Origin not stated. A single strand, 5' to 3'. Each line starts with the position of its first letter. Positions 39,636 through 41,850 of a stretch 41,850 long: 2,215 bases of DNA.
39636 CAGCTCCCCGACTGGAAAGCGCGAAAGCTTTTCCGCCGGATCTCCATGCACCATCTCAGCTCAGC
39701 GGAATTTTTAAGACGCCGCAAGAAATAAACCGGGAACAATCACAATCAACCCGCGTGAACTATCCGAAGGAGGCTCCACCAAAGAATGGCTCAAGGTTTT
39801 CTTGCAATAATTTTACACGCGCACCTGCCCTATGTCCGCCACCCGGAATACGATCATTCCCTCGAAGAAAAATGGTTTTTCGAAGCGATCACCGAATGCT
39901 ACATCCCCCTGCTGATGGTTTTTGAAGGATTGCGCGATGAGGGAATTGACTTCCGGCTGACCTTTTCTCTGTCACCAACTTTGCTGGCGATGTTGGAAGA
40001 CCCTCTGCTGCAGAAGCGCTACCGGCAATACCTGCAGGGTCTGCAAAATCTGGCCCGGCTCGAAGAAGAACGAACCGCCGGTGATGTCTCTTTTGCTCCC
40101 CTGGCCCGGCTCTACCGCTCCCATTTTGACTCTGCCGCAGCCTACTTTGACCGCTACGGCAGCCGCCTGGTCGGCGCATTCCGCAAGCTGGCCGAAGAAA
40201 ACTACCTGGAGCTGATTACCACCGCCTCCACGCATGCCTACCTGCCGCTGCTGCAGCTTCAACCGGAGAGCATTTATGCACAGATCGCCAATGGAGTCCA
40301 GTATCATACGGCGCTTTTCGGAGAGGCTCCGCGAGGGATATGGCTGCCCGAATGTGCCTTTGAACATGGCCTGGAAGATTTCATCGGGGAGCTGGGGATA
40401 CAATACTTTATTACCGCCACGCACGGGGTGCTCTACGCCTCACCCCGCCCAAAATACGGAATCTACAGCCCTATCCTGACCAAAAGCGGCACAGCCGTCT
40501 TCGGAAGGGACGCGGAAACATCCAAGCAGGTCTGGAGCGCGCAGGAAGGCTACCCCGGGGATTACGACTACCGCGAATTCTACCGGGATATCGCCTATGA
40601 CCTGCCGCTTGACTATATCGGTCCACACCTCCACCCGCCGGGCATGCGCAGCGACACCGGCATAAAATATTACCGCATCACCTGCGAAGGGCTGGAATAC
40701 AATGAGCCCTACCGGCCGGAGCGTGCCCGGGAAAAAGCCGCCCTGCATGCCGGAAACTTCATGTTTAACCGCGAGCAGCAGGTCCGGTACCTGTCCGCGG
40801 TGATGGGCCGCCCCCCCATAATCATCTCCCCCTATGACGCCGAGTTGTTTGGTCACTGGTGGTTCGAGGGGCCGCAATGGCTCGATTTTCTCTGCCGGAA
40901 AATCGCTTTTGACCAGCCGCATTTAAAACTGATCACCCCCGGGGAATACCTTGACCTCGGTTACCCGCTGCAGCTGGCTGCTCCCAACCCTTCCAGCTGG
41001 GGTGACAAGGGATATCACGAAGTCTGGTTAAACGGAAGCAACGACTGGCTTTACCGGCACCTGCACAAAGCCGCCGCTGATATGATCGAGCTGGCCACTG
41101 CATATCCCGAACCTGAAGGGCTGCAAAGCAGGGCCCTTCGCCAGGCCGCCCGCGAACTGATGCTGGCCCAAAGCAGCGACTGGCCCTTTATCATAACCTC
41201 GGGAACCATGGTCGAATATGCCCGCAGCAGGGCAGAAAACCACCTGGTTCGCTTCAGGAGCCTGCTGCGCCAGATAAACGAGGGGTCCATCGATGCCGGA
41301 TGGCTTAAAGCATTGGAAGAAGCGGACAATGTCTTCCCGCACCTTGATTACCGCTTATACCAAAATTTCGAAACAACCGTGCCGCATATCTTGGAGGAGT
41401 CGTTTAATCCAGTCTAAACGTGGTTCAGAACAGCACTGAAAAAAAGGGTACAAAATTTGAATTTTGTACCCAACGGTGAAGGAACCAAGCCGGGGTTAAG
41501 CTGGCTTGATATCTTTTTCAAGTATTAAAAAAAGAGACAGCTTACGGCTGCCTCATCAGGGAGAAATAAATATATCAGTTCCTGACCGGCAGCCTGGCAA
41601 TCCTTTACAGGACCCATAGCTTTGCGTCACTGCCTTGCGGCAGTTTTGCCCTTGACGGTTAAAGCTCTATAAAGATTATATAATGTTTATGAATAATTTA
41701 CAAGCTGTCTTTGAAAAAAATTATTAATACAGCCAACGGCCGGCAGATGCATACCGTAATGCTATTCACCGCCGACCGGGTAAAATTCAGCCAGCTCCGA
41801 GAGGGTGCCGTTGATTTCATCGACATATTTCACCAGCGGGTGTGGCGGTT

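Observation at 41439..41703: Orphan c-di-GMP riboswitch unit with tandem terminators, converging on the glycogen branching-enzyme gene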

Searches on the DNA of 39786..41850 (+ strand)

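Call 3: search_rna_families(source=window, start=41300, end=41850, threshold=evalue, max_evalue=10, show_alignments=3)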
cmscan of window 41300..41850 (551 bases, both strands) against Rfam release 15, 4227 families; matches with E-value up to 10: 6.
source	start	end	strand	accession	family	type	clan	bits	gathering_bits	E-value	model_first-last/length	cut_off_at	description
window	41584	41659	-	RF03167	c-di-GMP-I-GGC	Cis-reg; riboswitch;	CL00126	67.5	59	7.1e-16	1-80/80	no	c-di-GMP-I-GGC riboswitch aptamer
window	41542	41651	-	RF02276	Hammerhead_II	Gene; ribozyme;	CL00010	18.6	37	0.4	1-66/66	no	Hammerhead ribozyme (type II)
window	41446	41471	+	RF03718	mir-2804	Gene; miRNA;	-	16.4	86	4.2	30-55/78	no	mir-2804 microRNA precursor family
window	41525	41611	-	RF03817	mir-3836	Gene; miRNA;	-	15.6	100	8.9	1-91/91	no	mir-3836 microRNA precursor family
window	41629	41727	-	RF01669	P14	Gene; sRNA;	-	12.3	45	9.5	1-146/146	no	Pseudomonas sRNA P14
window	41439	41479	+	RF02422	Bp1_738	Gene; sRNA;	-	11.9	45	6.2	1-208/208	no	Burkholderia sRNA Bp1_Cand738_SIPHT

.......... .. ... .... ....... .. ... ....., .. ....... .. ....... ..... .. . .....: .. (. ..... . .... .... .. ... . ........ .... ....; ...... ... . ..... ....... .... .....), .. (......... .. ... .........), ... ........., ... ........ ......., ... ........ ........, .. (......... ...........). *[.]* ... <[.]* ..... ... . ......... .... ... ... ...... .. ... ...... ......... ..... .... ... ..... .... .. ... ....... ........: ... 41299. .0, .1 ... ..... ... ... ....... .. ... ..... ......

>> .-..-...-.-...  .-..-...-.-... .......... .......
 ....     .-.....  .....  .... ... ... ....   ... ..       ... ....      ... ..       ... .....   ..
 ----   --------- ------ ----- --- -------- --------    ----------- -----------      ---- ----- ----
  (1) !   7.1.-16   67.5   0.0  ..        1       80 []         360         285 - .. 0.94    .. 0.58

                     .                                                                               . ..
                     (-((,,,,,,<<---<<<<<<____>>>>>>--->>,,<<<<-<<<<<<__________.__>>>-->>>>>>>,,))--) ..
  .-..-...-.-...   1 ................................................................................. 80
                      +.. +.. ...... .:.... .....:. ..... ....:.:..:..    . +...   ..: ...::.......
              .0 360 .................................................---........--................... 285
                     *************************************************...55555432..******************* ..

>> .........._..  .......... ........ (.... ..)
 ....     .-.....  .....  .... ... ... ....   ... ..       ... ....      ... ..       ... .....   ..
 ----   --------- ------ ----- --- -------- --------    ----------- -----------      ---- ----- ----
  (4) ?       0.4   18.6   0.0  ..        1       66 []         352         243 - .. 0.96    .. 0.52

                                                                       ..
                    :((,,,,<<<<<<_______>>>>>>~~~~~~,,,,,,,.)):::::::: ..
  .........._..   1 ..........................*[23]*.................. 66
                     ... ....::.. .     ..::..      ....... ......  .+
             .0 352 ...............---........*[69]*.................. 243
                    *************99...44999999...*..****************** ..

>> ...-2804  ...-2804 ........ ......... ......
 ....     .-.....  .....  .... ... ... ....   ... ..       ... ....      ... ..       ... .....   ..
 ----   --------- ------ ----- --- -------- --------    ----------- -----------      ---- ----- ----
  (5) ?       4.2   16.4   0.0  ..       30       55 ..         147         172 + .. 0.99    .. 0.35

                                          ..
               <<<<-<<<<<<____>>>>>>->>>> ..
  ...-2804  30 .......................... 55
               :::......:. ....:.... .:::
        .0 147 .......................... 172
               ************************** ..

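Call 14: search_rna_families(sources=[L003, L004, L005, L006, L007, L008, L009, L010, L011, L012, L013, L014, L015, L016, L017, L018, L019, L020, L021, L022], threshold=gathering)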
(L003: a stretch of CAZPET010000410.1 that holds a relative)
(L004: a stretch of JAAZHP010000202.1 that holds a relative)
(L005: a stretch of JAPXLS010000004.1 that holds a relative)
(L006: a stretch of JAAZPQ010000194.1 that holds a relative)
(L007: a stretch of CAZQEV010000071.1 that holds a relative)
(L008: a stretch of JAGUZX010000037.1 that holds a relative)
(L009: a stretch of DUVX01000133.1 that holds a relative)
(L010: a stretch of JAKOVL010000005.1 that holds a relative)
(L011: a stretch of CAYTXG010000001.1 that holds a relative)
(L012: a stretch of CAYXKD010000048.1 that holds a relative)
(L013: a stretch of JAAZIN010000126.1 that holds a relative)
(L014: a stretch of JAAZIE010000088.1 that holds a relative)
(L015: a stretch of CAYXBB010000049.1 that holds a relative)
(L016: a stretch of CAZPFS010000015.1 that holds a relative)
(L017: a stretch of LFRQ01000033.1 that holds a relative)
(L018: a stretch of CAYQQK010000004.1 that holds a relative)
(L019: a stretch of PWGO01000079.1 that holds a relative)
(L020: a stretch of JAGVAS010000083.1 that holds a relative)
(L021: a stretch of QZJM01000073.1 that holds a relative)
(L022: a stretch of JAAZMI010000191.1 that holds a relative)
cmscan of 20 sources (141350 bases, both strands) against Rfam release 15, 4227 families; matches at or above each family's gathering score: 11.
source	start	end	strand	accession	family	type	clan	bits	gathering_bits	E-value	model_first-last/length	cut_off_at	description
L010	3668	3747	-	RF03167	c-di-GMP-I-GGC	Cis-reg; riboswitch;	CL00126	72.1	59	8.7e-15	1-80/80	no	c-di-GMP-I-GGC riboswitch aptamer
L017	5689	5765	-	RF03167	c-di-GMP-I-GGC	Cis-reg; riboswitch;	CL00126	70.5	59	2.6e-14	1-80/80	no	c-di-GMP-I-GGC riboswitch aptamer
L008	4621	4696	-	RF03167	c-di-GMP-I-GGC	Cis-reg; riboswitch;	CL00126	69.4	59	5.1e-14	1-80/80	no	c-di-GMP-I-GGC riboswitch aptamer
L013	5796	5871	-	RF03167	c-di-GMP-I-GGC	Cis-reg; riboswitch;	CL00126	68.9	59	7.5e-14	1-80/80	no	c-di-GMP-I-GGC riboswitch aptamer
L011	5779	5854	-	RF03167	c-di-GMP-I-GGC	Cis-reg; riboswitch;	CL00126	68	59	1.4e-13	1-80/80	no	c-di-GMP-I-GGC riboswitch aptamer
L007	3631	3705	-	RF03167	c-di-GMP-I-GGC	Cis-reg; riboswitch;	CL00126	66.5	59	3.6e-13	1-80/80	no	c-di-GMP-I-GGC riboswitch aptamer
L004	2555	2630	-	RF03167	c-di-GMP-I-GGC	Cis-reg; riboswitch;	CL00126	66.2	59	4.4e-13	1-80/80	no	c-di-GMP-I-GGC riboswitch aptamer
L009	4830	4904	-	RF03167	c-di-GMP-I-GGC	Cis-reg; riboswitch;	CL00126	64.8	59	1.1e-12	1-80/80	no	c-di-GMP-I-GGC riboswitch aptamer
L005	5780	5855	-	RF03167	c-di-GMP-I-GGC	Cis-reg; riboswitch;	CL00126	62.4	59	5.2e-12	1-80/80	no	c-di-GMP-I-GGC riboswitch aptamer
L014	1686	1761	-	RF03167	c-di-GMP-I-GGC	Cis-reg; riboswitch;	CL00126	60.4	59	2e-11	1-80/80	no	c-di-GMP-I-GGC riboswitch aptamer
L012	5774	5850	-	RF03167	c-di-GMP-I-GGC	Cis-reg; riboswitch;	CL00126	60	59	2.7e-11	1-80/80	no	c-di-GMP-I-GGC riboswitch aptamer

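Call 27: build_rna_model(alignment_id=A1, structure=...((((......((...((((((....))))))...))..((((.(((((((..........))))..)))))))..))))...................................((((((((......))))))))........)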
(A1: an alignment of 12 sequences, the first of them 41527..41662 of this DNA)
Model R1 built from alignment A1 (12 sequences, 147 columns); structure: as given.
model positions 133; base pairs 31; branch points 2; effective number of sequences 1.17; information 0.59 bits per position. Calibrated on 0.2 Mb of random sequence (short: E-values are rough).
structure used (alignment columns):
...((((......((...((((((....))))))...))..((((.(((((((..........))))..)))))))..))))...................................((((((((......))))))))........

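Call 28: search_with_rna_model(model_id=R1, sources=[window, L001, L002, L003, L004, L005, L006, L007, L008, L009, L010, L011, L012, L013, L014, L015, L016, L017, L018, L019, L020, L021, L022, L023, L024, L025, L026, L027, L028, L029, L030, L031, L032, L033, L034, L035, L036, L037, L038, L039, L040, L041, L042, L043, L044, L045, L046, L047, L048, L049, L050, L051, L052, L053, L054, L055, L056, L057, L058, L059, L060, L061, L062, L063, L064, L065, L066, L067, L068, L069, L070, L071, L072, L073, L074, L075, L076, L077, L078, L079, L080, L081, L082], max_evalue=1)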
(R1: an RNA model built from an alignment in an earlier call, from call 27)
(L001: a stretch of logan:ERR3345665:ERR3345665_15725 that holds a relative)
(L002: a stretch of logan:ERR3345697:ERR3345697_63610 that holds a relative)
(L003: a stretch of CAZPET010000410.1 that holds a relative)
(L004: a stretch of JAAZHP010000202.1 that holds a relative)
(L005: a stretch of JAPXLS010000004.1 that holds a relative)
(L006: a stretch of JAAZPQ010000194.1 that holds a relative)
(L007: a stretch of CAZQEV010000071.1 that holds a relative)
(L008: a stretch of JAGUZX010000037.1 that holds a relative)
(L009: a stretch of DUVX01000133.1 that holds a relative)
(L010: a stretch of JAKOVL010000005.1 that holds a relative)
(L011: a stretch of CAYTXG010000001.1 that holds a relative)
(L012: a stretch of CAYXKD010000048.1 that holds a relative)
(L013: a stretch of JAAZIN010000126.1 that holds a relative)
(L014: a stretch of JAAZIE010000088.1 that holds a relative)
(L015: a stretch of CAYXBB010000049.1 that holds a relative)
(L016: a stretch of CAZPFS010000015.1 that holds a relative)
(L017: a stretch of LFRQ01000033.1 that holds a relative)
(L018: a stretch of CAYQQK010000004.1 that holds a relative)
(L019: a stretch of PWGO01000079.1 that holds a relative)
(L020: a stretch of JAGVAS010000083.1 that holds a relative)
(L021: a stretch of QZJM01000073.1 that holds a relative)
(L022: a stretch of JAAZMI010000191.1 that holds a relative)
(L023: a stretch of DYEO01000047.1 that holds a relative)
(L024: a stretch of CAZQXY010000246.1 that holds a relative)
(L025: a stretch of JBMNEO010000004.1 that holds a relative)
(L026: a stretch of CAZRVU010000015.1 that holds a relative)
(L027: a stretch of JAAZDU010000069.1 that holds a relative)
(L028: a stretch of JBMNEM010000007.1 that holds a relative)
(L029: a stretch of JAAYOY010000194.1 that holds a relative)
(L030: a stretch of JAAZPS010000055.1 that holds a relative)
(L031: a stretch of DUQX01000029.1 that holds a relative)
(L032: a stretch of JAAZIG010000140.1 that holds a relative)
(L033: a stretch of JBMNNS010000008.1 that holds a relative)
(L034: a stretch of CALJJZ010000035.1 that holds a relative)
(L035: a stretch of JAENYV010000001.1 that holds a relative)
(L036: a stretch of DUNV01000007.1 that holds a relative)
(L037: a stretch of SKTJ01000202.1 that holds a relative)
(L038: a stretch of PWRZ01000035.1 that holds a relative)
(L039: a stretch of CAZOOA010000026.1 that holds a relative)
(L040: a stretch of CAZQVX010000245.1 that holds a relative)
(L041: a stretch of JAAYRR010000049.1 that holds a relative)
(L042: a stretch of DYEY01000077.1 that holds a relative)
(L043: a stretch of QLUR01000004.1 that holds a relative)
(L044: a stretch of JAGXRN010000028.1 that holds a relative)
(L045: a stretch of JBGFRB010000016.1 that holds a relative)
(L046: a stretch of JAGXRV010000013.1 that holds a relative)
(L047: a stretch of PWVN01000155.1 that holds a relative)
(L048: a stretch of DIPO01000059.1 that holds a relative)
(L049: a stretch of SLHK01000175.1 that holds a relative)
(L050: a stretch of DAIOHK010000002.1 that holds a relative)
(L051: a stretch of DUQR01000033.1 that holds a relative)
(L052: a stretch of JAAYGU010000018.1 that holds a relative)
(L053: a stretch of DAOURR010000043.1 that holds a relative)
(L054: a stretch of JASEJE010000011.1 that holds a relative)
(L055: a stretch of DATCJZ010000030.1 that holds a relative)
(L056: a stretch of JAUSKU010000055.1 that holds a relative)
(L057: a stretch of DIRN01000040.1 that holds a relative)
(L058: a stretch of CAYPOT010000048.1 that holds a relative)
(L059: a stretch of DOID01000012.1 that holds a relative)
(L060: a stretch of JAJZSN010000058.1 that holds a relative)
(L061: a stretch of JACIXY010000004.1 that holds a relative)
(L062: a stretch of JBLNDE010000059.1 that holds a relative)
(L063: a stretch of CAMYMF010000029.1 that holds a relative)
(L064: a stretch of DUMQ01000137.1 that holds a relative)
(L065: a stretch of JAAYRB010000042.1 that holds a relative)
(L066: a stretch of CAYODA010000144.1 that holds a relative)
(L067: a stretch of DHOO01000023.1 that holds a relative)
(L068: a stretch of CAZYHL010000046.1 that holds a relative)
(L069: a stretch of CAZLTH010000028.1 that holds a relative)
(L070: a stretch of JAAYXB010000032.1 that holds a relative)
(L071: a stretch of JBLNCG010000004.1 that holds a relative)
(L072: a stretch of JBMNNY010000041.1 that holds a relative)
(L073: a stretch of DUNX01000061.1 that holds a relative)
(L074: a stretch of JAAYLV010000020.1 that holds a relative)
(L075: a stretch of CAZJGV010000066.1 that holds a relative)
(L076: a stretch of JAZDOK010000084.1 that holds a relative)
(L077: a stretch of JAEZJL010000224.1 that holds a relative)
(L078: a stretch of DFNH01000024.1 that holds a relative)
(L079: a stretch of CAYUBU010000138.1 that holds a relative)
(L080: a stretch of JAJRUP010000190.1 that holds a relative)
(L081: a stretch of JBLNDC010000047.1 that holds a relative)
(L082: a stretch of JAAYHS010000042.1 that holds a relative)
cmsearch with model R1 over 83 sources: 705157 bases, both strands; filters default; matches with E-value up to 1: 17.
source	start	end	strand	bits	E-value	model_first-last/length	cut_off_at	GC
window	41527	41662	-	152.5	4.9e-39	1-133/133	no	0.49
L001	7887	8022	-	152.5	4.9e-39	1-133/133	no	0.49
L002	3076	3211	-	152.5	4.9e-39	1-133/133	no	0.49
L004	2493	2633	-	149.2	4e-38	1-133/133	no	0.48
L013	5736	5874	-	147.6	1.1e-37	1-133/133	no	0.51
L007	3580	3708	-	144.8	6.7e-37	1-133/133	no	0.49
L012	5720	5852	-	143.5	1.5e-36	1-133/133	no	0.47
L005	5728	5858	-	143.3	1.7e-36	1-133/133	no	0.55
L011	5728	5857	-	141.6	5.1e-36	1-133/133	no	0.52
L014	1634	1764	-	139.9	1.4e-35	1-133/133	no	0.54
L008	4564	4699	-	139.4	1.9e-35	1-133/133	no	0.53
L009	4782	4907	-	132.6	1.4e-33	1-133/133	no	0.58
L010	3610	3750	-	131.4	3.1e-33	1-133/133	no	0.52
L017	5632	5768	-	131.2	3.6e-33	1-133/133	no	0.55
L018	5719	5787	+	49.6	9.2e-11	1-133/133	no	0.43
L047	418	522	+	20.4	0.0098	1-133/133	no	0.42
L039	8725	8807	-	16.5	0.12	1-133/133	no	0.48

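Call 33: search_with_rna_model(model_id=R1, sources=[L083, L084, L085, L086, L087, L088, L089, L090, L091, L092, L093, L094, L095, L096, L097, L098, L099, L100, L101, L102, L103, L104, L105, L106, L107, L108, L109, L110, L111, L112, L113, L114, L115, L116, L117, L118, L119, L120, L121, L122, L123, L124, L125, L126, L127, L128, L129, L130, L131, L132, L133, L134], max_evalue=0.01)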
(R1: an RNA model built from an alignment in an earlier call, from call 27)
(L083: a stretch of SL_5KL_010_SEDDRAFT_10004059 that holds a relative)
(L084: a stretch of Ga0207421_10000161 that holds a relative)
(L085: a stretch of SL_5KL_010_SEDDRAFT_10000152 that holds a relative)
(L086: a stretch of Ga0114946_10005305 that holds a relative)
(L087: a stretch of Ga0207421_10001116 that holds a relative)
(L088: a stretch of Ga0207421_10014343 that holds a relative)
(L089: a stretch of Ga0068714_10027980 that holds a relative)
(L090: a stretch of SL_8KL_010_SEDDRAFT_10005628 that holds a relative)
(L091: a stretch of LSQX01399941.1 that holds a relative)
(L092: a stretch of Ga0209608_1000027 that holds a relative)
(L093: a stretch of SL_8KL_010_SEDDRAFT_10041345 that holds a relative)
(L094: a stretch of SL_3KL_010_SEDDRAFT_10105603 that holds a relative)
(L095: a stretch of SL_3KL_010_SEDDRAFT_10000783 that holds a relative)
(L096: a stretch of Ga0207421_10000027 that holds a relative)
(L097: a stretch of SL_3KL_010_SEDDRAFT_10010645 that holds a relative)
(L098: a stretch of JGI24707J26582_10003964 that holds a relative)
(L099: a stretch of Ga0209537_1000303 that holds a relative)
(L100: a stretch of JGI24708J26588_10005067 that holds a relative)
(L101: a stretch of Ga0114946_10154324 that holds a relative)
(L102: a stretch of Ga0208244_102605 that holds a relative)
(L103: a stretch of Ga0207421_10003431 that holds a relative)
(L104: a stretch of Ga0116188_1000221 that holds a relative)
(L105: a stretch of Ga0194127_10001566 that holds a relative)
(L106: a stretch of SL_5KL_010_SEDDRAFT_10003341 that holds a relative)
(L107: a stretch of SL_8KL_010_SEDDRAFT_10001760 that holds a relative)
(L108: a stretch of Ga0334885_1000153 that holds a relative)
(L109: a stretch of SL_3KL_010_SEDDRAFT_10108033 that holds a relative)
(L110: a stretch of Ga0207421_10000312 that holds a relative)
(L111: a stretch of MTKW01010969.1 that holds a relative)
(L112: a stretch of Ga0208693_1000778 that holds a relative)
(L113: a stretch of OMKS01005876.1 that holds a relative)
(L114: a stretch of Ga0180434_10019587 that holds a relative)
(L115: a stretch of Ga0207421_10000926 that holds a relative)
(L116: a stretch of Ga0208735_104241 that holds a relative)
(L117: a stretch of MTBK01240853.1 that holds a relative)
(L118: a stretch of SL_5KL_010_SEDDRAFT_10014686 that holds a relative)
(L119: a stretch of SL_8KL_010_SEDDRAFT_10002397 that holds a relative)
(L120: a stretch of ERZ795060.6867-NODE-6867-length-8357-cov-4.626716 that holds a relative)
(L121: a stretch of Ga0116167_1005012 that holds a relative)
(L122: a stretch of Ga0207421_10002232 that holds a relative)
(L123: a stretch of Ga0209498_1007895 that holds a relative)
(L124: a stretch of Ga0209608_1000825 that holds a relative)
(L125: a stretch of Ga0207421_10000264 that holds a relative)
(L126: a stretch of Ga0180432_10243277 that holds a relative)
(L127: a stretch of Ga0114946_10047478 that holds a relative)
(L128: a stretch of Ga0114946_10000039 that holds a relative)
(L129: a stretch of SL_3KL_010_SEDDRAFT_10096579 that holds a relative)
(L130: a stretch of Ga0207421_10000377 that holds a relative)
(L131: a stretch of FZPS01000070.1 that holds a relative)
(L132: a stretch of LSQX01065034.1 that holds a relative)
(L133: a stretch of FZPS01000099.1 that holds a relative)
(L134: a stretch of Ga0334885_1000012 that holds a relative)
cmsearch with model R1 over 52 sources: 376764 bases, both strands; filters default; matches with E-value up to 0.01: 52.
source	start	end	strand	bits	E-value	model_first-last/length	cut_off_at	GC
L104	4896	5036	-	149.2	2.1e-38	1-133/133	no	0.48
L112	2147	2287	-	149.2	2.1e-38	1-133/133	no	0.48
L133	7498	7638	-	149.2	2.1e-38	1-133/133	no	0.48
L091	326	464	+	147.6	6.1e-38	1-133/133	no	0.51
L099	5265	5403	+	147.6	6.1e-38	1-133/133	no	0.51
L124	3080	3218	-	147.6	6.1e-38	1-133/133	no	0.51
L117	1887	2019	-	145.4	2.3e-37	1-133/133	no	0.47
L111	897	1032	-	144.1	5.3e-37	1-133/133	no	0.5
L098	1756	1881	+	132.6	7.6e-34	1-133/133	no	0.58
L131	2598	2723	-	132.6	7.6e-34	1-133/133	no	0.58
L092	2165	2301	-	131.2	1.9e-33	1-133/133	no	0.55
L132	3651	3787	-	126.8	3e-32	1-133/133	no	0.5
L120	6529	6670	-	123.2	3e-31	1-133/133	no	0.51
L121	3572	3713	-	123.2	3e-31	1-133/133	no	0.51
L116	741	883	-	121.8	7.3e-31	1-133/133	no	0.48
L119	5477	5626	-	109.7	1.5e-27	1-133/133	no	0.51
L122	580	729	-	109.7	1.5e-27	1-133/133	no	0.51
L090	177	326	-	105.9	1.7e-26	1-133/133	no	0.52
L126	1233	1386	+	92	1.1e-22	1-133/133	no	0.47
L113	586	729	+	75.9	3e-18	1-133/133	no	0.55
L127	1245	1392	-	74.1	9.3e-18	1-133/133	no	0.47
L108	8390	8537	-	69.1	2.3e-16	1-133/133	no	0.46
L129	104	245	+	69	2.3e-16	1-133/133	no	0.44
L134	6184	6330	+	68.9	2.5e-16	1-133/133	no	0.45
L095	4259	4408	+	66.7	9.7e-16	1-133/133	no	0.46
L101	1091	1236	+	64.6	3.7e-15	1-133/133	no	0.48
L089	730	869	-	63.6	7e-15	1-133/133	no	0.46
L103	4285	4434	-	62.5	1.4e-14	1-133/133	no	0.47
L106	3220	3370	+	58.9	1.4e-13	1-133/133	no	0.47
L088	7037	7185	+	55.5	1.2e-12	1-133/133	no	0.41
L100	1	59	+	49.7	4.6e-11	69-133/133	5'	0.58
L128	6530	6676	-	49.6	5.1e-11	1-133/133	no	0.48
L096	5847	5996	-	48.1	1.3e-10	1-133/133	no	0.43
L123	3667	3802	+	47.8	1.5e-10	1-133/133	no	0.38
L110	4554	4692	-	45.9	5.1e-10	1-133/133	no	0.4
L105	1362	1480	-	45.9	5.2e-10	1-133/133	no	0.37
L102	1068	1203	+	45.6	6.4e-10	1-133/133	no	0.4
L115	2256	2394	-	44.5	1.2e-09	1-133/133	no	0.36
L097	1221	1367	+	43.6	2.3e-09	1-133/133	no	0.41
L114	3131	3241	-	43.4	2.5e-09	1-133/133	no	0.41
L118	2108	2255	-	42.8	3.8e-09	1-133/133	no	0.41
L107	3959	4125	-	42.5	4.4e-09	1-133/133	no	0.38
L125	3255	3421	+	42.5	4.4e-09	1-133/133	no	0.38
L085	13342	13434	+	42.4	4.7e-09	1-133/133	no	0.39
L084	508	614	-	42.4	4.8e-09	1-133/133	no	0.41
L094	626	718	-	41.7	7.4e-09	1-133/133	no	0.39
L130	7990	8131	+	41.5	8.5e-09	1-133/133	no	0.37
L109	1282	1366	+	41.1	1.1e-08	1-133/133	no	0.39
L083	2918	3037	+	39.4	3.2e-08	1-133/133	no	0.38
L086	3610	3701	+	39.4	3.2e-08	1-133/133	no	0.37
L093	2190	2235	-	38.3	6.2e-08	89-133/133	5'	0.46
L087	1245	1310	-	37.4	1.1e-07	1-133/133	no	0.38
